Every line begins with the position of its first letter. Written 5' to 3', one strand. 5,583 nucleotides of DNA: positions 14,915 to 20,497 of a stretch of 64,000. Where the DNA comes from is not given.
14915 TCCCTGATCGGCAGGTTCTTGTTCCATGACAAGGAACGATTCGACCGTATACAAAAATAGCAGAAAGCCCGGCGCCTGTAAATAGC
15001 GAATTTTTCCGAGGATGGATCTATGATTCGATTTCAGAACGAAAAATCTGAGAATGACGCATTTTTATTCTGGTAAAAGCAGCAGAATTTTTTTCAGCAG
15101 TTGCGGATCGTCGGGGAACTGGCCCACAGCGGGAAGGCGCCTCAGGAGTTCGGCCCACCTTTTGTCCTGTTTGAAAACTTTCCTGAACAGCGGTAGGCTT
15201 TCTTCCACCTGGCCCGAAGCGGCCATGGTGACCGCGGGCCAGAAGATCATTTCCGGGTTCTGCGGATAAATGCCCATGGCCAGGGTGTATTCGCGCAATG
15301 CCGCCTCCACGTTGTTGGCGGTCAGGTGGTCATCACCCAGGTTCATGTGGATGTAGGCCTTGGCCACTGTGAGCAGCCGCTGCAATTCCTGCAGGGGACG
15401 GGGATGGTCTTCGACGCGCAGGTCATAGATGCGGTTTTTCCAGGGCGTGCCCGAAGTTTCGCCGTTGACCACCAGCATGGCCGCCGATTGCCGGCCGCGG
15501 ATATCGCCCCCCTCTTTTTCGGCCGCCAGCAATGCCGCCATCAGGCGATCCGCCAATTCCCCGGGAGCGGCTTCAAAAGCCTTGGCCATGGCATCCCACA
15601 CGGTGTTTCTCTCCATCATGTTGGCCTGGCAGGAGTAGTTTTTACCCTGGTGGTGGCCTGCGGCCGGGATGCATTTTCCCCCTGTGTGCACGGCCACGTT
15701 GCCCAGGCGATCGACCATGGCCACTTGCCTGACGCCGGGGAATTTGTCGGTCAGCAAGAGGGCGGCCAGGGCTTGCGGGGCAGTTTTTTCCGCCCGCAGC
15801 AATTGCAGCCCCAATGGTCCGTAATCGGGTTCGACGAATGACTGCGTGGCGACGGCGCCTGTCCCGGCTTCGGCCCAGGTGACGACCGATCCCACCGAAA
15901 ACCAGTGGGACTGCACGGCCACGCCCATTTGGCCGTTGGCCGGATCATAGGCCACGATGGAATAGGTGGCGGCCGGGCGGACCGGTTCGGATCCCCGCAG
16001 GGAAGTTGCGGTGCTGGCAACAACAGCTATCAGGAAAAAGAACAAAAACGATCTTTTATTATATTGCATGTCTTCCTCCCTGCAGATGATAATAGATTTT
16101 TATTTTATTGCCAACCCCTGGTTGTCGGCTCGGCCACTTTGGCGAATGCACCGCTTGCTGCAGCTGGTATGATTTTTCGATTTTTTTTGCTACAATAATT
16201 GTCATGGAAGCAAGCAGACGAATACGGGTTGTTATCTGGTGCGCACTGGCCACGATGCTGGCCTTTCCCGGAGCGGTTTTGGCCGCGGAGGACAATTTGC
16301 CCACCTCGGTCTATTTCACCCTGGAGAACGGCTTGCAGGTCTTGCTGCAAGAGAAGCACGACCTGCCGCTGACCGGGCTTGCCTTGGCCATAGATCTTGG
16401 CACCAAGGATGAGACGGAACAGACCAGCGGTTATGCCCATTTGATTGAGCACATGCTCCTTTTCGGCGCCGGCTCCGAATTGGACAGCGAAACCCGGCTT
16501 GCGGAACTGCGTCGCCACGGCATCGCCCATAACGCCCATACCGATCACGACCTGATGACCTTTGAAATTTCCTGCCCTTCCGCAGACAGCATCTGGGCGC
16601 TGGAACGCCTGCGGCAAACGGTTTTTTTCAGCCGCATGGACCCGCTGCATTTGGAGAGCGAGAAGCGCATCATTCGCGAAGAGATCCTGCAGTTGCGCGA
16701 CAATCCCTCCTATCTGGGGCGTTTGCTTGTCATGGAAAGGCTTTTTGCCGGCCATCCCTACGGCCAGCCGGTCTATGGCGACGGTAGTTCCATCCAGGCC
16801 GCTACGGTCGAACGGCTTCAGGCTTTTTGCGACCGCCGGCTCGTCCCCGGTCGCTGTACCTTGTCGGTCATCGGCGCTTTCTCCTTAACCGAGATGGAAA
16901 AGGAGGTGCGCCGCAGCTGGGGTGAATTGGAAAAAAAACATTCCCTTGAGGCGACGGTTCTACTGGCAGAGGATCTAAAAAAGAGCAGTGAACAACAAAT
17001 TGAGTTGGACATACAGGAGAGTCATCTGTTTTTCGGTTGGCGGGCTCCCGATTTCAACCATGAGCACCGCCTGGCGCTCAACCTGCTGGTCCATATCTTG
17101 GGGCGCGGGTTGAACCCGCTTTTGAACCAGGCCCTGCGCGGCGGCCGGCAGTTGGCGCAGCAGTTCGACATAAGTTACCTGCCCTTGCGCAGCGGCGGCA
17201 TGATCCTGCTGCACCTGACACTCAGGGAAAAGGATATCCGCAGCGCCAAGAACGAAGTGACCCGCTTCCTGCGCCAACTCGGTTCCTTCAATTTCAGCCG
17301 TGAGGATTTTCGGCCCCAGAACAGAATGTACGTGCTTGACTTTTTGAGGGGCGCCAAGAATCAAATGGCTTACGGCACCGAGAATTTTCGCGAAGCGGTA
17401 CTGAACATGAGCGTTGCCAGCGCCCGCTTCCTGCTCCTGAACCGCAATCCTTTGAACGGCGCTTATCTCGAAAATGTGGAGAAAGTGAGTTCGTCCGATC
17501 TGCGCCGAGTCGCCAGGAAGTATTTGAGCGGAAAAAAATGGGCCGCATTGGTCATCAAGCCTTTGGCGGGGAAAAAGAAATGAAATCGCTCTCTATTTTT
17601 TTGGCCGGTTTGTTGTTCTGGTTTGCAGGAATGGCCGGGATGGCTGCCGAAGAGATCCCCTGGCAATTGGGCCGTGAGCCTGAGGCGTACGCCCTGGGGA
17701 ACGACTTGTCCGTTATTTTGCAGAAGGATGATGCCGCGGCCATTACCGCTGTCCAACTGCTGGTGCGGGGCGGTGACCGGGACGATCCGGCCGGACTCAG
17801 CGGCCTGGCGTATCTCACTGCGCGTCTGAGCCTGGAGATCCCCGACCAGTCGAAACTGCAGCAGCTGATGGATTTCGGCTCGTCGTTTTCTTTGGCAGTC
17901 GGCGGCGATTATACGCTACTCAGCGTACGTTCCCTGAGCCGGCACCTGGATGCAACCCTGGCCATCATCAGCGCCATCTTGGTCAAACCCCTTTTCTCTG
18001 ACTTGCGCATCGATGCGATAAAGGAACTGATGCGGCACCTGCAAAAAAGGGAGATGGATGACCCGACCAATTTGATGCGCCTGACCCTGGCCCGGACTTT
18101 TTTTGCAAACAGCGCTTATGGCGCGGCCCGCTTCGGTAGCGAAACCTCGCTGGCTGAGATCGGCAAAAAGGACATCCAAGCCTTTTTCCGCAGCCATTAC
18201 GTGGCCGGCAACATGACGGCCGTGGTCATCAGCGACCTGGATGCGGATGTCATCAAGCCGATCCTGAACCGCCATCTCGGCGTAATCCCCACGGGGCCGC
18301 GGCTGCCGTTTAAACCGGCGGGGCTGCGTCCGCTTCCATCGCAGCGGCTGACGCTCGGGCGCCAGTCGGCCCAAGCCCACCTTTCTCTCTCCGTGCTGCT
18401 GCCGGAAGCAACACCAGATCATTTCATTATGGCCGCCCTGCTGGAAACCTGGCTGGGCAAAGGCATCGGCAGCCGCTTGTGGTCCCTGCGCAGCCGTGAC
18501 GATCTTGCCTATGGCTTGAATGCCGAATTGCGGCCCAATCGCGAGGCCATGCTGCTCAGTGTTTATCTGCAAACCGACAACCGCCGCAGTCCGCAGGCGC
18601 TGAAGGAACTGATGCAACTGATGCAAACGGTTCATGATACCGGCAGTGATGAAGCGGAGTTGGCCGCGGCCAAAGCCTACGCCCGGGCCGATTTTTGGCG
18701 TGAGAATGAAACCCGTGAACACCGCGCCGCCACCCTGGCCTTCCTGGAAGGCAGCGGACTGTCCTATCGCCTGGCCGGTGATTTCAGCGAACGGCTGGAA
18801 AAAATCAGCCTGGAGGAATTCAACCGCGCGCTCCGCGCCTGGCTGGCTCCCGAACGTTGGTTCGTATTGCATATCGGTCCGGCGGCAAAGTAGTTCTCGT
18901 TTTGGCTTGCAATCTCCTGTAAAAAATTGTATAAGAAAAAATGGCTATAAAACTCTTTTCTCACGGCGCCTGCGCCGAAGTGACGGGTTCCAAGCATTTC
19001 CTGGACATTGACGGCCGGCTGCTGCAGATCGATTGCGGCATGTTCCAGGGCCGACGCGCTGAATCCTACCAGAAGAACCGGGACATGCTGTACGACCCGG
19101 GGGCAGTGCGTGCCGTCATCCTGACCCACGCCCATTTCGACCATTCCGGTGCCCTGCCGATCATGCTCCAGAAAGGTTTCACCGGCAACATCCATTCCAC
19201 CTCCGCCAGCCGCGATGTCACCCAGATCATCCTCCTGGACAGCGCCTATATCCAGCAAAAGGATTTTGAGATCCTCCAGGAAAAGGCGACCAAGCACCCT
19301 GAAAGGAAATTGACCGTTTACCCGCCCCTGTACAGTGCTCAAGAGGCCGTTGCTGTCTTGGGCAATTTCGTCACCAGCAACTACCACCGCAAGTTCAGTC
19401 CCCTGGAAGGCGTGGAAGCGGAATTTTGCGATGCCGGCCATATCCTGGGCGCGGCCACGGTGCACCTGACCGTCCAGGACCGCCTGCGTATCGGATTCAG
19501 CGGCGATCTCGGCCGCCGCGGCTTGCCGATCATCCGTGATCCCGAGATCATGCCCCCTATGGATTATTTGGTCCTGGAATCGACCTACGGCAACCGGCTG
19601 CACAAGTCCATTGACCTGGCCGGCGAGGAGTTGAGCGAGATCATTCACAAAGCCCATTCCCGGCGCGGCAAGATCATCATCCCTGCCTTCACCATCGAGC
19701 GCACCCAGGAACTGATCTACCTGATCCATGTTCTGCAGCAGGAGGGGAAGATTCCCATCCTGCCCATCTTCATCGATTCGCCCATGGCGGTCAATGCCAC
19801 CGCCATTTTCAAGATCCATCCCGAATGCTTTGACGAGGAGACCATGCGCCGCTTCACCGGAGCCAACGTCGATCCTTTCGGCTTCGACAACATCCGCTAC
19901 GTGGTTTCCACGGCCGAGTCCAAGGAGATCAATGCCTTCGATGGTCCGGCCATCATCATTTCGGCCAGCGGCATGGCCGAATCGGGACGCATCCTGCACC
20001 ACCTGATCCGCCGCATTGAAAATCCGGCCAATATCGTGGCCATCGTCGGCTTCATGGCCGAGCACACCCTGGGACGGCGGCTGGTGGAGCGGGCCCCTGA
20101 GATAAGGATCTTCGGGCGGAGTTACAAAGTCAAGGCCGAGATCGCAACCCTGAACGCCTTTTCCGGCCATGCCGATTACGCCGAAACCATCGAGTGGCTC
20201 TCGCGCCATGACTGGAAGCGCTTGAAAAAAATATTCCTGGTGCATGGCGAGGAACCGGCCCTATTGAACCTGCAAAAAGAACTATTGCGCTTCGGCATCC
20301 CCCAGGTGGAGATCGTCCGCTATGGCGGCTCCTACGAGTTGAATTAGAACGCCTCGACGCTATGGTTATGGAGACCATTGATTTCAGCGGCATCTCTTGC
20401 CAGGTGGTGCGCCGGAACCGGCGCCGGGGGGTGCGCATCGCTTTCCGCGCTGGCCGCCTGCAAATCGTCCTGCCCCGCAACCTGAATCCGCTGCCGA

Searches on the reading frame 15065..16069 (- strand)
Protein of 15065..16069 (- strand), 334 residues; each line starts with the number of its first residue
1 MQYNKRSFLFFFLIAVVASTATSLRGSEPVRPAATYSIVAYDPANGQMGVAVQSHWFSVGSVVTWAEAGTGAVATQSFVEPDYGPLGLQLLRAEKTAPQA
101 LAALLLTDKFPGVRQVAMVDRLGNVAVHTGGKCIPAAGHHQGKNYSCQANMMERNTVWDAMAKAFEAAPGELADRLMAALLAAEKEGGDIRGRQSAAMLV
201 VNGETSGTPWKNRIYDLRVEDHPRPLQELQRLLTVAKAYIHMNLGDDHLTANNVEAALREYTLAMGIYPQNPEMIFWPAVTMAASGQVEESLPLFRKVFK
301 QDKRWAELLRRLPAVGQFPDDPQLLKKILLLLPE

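Call 71: search_protein_families(library=pfam, proteins=[window:15065-16069:-], max_evalue=0.00001)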
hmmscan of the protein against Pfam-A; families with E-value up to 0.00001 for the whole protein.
window:15065-16069:- (334 aa): 1 family
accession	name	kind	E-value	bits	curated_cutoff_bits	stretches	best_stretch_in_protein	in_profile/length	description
PF06267.17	DUF1028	-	8.5e-71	238.2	26.2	1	35-229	1-193/193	Family of unknown function (DUF1028)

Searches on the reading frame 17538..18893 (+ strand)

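Call 71: search_protein_families(library=pfam, proteins=[window:17538-18893:+], max_evalue=0.00001)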
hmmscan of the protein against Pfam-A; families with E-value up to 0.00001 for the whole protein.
window:17538-18893:+ (451 aa): 2 families
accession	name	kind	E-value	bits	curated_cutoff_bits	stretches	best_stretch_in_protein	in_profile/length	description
PF05193.26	Peptidase_M16_C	-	8.1e-24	84.9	23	1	210-380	4-179/181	Peptidase M16 inactive domain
PF00675.25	Peptidase_M16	-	9.1e-09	35.8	22.3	1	59-196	2-143/149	Insulinase (Peptidase family M16)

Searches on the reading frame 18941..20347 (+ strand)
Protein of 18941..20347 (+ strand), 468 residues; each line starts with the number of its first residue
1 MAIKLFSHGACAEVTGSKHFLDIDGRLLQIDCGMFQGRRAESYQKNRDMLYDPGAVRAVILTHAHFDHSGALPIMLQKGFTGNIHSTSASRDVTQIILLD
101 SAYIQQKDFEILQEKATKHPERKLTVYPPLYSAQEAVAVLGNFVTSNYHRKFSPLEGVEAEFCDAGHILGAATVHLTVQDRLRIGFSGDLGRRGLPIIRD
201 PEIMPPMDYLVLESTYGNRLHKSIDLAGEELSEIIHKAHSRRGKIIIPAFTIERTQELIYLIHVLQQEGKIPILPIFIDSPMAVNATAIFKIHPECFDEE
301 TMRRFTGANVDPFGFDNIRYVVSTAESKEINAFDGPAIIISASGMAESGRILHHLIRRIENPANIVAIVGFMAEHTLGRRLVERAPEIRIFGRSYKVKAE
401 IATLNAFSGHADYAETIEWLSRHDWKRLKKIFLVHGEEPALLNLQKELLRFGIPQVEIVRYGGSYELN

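Call 72: search_protein_families(library=pfam, proteins=[window:18941-20347:+], max_evalue=0.00001)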
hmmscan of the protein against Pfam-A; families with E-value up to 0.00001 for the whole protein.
window:18941-20347:+ (468 aa): 3 families
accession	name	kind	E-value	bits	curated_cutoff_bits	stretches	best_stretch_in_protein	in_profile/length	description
PF10996.14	Beta-Casp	-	3.3e-37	128.1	27.7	1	255-381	1-120/120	Beta-Casp domain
PF07521.17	RMMBL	-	1.7e-13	50.7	21.6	1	395-453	2-58/63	Zn-dependent metallo-hydrolase RNA specificity domain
PF00753.33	Lactamase_B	-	2.9e-08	34.3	22.7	1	25-86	15-74/196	Metallo-beta-lactamase superfamily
